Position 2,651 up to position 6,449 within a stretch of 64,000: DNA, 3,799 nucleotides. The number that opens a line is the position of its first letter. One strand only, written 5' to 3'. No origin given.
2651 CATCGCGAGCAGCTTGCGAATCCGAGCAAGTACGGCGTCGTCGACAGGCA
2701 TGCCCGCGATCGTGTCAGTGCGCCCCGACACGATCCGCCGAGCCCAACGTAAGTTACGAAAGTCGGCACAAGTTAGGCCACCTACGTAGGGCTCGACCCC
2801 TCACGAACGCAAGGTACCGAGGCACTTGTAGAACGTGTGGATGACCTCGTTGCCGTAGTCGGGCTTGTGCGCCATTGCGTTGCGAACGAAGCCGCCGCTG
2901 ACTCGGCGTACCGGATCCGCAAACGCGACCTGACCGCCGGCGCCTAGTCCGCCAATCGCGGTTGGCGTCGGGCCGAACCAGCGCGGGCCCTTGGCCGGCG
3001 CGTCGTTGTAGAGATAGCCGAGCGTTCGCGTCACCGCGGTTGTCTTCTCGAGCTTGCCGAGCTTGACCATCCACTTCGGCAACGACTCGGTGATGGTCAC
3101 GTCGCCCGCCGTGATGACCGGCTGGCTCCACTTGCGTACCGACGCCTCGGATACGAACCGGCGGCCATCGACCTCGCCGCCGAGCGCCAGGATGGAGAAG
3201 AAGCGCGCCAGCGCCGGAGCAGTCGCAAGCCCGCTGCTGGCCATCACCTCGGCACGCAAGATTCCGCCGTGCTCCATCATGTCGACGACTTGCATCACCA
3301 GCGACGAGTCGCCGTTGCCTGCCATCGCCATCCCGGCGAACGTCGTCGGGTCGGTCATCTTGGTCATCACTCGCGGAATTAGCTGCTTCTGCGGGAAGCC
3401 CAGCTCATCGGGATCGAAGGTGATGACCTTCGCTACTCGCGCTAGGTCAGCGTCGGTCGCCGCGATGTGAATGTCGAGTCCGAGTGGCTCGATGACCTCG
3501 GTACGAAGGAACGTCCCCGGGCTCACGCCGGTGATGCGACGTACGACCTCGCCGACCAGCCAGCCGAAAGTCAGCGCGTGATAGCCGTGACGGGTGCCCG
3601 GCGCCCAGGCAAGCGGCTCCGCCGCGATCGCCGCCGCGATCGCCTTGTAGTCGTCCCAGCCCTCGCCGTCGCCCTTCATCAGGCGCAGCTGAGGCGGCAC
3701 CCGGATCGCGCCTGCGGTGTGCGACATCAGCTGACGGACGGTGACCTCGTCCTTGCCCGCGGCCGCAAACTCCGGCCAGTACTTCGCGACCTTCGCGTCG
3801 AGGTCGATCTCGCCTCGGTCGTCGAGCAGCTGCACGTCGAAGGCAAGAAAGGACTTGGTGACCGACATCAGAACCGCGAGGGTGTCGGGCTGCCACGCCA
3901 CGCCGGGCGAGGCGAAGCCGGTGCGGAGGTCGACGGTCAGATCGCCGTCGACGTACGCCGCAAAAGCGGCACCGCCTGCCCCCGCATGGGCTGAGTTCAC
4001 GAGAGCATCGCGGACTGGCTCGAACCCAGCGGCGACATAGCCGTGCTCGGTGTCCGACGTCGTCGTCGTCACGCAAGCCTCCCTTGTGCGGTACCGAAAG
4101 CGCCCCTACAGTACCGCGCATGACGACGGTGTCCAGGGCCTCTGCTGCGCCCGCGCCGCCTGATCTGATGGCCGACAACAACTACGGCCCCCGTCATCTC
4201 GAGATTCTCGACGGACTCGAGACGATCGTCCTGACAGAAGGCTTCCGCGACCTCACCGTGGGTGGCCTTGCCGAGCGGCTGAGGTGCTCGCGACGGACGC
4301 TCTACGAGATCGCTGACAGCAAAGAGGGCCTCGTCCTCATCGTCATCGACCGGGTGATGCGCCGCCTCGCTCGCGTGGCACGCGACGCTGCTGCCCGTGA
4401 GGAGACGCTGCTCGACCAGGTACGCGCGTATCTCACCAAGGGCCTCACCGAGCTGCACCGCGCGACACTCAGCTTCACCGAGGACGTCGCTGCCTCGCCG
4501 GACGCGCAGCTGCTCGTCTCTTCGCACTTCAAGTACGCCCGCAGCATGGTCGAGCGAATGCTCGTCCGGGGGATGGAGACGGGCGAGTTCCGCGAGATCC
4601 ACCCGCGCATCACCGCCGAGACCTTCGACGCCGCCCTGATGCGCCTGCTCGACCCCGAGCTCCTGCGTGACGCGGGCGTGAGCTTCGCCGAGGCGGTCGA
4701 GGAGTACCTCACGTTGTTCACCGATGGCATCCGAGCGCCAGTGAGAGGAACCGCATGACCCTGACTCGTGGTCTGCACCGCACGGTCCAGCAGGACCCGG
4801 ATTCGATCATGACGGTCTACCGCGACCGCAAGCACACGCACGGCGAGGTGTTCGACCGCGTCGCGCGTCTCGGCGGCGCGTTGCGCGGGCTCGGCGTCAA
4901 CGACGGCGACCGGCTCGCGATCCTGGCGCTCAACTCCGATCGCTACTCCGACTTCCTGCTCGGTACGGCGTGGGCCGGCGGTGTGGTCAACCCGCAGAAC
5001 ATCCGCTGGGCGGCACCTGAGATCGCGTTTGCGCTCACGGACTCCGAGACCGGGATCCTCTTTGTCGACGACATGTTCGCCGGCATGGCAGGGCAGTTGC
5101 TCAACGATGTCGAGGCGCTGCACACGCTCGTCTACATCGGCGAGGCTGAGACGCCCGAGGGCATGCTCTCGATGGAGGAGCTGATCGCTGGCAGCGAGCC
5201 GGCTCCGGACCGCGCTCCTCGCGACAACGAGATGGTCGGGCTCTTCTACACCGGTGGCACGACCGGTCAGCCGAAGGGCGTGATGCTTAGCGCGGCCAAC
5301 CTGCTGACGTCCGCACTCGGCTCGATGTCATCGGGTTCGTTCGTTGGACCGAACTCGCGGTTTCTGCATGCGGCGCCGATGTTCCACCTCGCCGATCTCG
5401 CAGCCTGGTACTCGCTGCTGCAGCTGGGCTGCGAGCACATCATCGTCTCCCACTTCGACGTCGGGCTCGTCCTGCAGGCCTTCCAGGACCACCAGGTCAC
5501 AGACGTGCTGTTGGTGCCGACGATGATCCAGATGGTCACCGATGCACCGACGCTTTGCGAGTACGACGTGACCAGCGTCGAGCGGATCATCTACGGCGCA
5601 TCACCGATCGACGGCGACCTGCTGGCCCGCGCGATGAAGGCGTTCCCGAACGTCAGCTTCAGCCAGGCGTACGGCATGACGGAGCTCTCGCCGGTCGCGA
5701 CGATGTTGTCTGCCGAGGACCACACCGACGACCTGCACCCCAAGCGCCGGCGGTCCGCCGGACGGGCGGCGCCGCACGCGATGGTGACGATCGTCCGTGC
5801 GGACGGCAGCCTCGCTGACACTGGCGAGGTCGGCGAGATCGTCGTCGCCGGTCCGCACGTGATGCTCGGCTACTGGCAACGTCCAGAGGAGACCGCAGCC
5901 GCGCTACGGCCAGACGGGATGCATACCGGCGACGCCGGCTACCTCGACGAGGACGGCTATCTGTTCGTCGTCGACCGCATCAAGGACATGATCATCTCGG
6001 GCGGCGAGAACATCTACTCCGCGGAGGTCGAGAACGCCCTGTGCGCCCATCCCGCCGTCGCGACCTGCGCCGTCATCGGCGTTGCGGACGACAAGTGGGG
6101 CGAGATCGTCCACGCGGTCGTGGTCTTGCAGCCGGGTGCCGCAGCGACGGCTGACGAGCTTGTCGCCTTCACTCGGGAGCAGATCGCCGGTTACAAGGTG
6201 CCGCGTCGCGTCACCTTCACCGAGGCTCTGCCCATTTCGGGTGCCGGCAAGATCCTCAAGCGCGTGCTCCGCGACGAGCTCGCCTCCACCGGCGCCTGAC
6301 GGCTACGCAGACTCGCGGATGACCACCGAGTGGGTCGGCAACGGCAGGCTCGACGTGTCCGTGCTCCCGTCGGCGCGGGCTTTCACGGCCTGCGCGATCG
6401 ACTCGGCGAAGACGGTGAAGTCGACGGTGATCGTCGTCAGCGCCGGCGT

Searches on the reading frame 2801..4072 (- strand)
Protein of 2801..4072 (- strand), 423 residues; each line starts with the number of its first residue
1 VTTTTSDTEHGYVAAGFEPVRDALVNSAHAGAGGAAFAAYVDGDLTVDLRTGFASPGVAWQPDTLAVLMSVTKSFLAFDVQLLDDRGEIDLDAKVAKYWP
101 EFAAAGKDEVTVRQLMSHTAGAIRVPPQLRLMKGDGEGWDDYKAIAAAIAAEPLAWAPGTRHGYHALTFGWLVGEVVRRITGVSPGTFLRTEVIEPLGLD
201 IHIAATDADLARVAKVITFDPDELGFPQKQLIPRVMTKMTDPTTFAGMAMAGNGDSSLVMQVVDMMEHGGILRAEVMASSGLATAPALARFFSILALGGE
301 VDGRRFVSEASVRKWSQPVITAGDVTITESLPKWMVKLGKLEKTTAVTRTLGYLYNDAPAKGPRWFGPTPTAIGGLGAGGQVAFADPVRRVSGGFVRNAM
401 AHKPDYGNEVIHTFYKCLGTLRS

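Call 60: search_protein_families(library=pfam, proteins=[window:2801-4072:-], max_evalue=0.00001)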
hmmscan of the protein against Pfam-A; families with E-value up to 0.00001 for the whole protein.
window:2801-4072:- (423 aa): 1 family
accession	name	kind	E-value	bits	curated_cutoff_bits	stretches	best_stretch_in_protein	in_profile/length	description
PF00144.29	Beta-lactamase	-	1e-48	166.6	27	1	30-401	12-312/329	Beta-lactamase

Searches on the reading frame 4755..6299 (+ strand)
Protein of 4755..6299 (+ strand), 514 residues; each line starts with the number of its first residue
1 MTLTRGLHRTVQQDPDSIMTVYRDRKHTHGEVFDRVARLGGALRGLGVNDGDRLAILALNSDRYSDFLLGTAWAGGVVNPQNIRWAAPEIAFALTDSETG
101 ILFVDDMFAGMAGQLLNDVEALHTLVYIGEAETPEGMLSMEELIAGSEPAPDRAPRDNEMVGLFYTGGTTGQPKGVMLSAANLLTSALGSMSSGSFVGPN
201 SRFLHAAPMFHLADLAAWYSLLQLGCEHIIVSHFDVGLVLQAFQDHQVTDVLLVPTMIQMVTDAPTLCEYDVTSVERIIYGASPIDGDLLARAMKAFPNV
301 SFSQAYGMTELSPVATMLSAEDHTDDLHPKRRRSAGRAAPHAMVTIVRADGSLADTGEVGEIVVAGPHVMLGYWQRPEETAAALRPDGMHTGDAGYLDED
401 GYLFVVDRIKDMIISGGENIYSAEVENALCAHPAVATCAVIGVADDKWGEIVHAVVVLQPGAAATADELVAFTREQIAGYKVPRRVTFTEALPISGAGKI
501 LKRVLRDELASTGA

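Call 60: search_protein_families(library=pfam, proteins=[window:4755-6299:+], max_evalue=0.00001)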
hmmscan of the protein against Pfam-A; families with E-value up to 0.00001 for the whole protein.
window:4755-6299:+ (514 aa): 2 families
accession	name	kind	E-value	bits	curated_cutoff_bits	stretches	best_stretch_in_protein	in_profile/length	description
PF00501.34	AMP-binding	-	8.7e-74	249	29.9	1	8-374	2-384/384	AMP-binding enzyme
PF13193.12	AMP-binding_C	-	4.8e-22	79.1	24.5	1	424-499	1-76/76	AMP-binding enzyme C-terminal domain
